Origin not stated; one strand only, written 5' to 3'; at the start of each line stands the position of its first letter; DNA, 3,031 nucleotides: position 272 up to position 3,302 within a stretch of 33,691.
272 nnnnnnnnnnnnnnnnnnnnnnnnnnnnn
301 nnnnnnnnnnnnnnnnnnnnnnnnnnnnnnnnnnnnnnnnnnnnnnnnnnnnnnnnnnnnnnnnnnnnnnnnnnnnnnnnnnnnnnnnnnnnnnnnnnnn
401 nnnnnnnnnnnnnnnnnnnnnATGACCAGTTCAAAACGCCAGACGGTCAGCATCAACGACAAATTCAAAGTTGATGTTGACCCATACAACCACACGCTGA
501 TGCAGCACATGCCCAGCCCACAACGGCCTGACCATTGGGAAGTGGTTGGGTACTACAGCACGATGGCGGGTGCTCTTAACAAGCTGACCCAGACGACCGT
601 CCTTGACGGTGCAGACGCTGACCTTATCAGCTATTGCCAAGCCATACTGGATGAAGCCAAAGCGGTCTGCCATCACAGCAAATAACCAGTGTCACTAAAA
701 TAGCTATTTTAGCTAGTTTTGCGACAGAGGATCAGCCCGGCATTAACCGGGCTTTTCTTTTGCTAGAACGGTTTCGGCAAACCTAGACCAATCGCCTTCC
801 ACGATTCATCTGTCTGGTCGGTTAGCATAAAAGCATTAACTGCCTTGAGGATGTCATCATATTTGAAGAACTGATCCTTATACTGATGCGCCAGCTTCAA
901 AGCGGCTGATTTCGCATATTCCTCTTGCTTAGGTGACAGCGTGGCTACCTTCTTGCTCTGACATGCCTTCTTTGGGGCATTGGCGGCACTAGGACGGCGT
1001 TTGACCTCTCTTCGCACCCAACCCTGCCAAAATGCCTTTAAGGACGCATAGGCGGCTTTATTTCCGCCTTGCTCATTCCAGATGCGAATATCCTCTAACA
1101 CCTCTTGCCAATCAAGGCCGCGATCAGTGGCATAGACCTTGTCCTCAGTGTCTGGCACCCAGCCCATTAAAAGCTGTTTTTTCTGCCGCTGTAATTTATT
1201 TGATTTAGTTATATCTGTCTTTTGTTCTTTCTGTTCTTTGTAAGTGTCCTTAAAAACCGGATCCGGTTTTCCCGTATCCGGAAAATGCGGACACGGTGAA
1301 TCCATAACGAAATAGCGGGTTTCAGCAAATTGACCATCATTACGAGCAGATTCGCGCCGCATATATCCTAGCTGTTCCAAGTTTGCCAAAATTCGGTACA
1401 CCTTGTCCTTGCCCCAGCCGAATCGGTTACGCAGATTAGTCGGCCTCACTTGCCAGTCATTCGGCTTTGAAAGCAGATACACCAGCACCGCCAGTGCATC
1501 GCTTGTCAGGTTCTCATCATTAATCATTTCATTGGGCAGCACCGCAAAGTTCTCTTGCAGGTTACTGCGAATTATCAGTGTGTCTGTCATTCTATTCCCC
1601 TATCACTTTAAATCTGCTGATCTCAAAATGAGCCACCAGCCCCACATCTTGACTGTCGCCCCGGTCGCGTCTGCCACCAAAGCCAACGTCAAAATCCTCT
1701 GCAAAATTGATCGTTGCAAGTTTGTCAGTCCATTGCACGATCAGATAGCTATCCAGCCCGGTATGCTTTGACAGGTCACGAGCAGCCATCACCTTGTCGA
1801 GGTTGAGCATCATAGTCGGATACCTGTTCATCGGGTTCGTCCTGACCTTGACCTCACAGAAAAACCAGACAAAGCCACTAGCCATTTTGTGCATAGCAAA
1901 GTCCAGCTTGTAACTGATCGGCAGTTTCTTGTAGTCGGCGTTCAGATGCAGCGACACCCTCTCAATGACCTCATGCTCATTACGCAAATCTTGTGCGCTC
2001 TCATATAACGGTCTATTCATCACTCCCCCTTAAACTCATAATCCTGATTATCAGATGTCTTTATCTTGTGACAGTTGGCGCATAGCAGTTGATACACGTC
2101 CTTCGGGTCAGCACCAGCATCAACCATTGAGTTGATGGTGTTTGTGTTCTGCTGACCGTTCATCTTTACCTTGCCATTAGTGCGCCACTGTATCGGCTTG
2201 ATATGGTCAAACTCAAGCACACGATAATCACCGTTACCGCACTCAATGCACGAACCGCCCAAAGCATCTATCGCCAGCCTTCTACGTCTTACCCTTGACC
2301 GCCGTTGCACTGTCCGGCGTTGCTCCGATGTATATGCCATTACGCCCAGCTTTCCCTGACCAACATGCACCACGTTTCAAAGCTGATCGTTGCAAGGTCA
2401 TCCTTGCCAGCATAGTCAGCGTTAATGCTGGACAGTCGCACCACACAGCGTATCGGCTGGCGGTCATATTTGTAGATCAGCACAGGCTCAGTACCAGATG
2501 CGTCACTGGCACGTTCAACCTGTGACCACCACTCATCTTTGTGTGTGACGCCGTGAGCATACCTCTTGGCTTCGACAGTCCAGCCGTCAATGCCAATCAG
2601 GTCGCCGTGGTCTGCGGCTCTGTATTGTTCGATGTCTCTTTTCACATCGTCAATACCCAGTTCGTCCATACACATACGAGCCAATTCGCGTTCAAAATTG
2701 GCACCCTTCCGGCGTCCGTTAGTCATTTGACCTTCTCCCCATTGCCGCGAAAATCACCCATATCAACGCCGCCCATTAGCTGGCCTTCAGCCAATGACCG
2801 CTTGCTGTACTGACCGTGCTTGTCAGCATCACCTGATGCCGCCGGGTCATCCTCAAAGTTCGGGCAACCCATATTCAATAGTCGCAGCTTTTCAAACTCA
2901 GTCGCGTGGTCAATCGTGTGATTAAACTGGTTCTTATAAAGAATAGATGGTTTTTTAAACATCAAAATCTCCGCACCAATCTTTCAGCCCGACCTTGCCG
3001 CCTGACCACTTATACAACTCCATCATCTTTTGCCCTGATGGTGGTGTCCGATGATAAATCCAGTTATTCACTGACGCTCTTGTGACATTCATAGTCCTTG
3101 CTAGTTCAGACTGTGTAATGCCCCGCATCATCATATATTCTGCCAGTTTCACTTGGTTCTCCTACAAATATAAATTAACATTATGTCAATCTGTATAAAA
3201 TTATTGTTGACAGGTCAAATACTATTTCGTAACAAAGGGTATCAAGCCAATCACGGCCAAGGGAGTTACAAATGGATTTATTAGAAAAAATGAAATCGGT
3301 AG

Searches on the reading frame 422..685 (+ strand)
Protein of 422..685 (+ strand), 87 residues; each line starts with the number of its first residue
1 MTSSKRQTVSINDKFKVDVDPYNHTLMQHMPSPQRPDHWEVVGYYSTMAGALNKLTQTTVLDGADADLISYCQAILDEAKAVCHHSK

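Call 12: search_protein_families(library=phrogs, proteins=[window:422-685:+], max_evalue=0.001)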
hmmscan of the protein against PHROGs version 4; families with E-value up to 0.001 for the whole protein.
window:422-685:+ (87 aa): 1 family
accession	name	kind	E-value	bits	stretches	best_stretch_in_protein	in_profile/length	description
phrog_154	-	DNA, RNA and nucleotide metabolism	5.6e-06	27.4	1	8-75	7-78/112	replication initiation protein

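Call 57: search_protein_families(library=pfam, proteins=[window:422-685:+], max_evalue=0.05)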
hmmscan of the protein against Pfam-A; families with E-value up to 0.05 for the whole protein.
window:422-685:+ (87 aa): 0 families

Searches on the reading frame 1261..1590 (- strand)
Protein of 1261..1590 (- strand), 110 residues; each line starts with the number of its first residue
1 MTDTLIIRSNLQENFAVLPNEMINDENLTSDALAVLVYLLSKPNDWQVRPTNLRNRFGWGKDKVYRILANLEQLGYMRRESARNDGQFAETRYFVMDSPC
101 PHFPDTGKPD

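Call 70: find_related_loci(query=window:1261-1590:-, collection=viral_contigs, flank=7000)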
Query seq(110 aa) (110 aa) in viral_contigs; peptide patterns used: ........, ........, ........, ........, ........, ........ (x = any residue, [..] = any of these).
18 stretches matched a pattern; 15 encode a relative of the query (tblastn E <= 1e-3); 15 distinct loci.
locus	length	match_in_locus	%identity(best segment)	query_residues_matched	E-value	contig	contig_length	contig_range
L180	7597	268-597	100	1-110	2e-75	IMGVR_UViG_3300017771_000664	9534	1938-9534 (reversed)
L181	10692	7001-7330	99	1-110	4e-75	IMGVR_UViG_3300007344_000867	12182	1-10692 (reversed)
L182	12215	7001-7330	98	1-110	3e-74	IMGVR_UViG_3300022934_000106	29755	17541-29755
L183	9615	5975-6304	97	1-110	2e-74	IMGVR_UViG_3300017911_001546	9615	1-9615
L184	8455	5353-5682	97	1-110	2e-74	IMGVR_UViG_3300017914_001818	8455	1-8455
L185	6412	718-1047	96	1-110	5e-72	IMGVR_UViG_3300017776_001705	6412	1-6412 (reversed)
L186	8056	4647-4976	61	1-110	7e-44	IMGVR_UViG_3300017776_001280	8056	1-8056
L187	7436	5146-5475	61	1-110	8e-44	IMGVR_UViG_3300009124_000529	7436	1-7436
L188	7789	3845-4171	60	1-109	1e-41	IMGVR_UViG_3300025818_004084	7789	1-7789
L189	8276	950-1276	60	1-109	1e-41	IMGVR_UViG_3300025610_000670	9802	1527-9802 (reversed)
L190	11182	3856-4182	60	1-109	1e-41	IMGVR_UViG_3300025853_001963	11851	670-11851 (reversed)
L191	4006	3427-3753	59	1-109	9e-41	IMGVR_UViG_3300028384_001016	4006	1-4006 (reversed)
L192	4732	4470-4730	61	1-87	1e-34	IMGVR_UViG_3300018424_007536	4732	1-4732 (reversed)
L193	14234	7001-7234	35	1-79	4e-12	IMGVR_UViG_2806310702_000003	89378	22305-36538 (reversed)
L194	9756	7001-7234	35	1-79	4e-12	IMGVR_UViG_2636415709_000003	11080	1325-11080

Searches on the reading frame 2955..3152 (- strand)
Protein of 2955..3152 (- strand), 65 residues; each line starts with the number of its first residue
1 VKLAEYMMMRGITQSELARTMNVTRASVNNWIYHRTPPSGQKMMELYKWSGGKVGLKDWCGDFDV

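Call 12: search_protein_families(library=phrogs, proteins=[window:2955-3152:-], max_evalue=0.001)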
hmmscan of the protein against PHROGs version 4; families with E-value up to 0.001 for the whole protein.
window:2955-3152:- (65 aa): 7 families
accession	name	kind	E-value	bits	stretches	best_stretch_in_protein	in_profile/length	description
phrog_8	-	transcription regulation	2.3e-06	28.3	1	2-42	80-120/346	transcriptional regulator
phrog_4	-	transcription regulation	9.6e-06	25.8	1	3-49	141-183/400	transcriptional repressor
phrog_4779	-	transcription regulation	1.2e-05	26.7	1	2-49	6-55/98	transcriptional regulator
phrog_2967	-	transcription regulation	2.2e-05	25.1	1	3-45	15-57/225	transcriptional regulator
phrog_3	-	transcription regulation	3.1e-05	24.9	1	2-46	92-133/430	transcriptional repressor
phrog_2328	-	transcription regulation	9.8e-05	23.1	1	3-46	20-63/128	transcriptional repressor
phrog_2439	-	transcription regulation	0.00042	20.3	1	2-48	11-57/367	transcriptional regulator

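Call 57: search_protein_families(library=pfam, proteins=[window:2955-3152:-], max_evalue=0.05)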
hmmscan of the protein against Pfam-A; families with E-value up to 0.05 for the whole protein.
window:2955-3152:- (65 aa): 9 families
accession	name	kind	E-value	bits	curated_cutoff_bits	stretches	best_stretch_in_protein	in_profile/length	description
PF01381.28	HTH_3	-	1.7e-06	28.4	23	1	3-45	1-43/55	Helix-turn-helix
PF15943.11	YdaS_toxin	-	3.2e-06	27.3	30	1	14-56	11-53/65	Bacterial toxin YdaS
PF13443.12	HTH_26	-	0.00064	20.4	22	1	2-35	1-34/63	Cro/C1-type HTH DNA-binding domain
PF07022.19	Phage_CI_repr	-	0.0067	17.2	22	1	13-47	14-47/65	Bacteriophage CI repressor helix-turn-helix domain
PF13551.12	HTH_29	-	0.0074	16.8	28.1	1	7-32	7-33/64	Winged helix-turn helix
PF13384.12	HTH_23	-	0.01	16.1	24.6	1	10-32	16-38/50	Homeodomain-like domain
PF01047.28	MarR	-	0.01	16.1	24.6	1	10-32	16-38/59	MarR family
PF12802.13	MarR_2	-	0.016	15.8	27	1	9-30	16-39/61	MarR family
PF13518.12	HTH_28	-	0.016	15.7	25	1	5-32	7-33/52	Helix-turn-helix domain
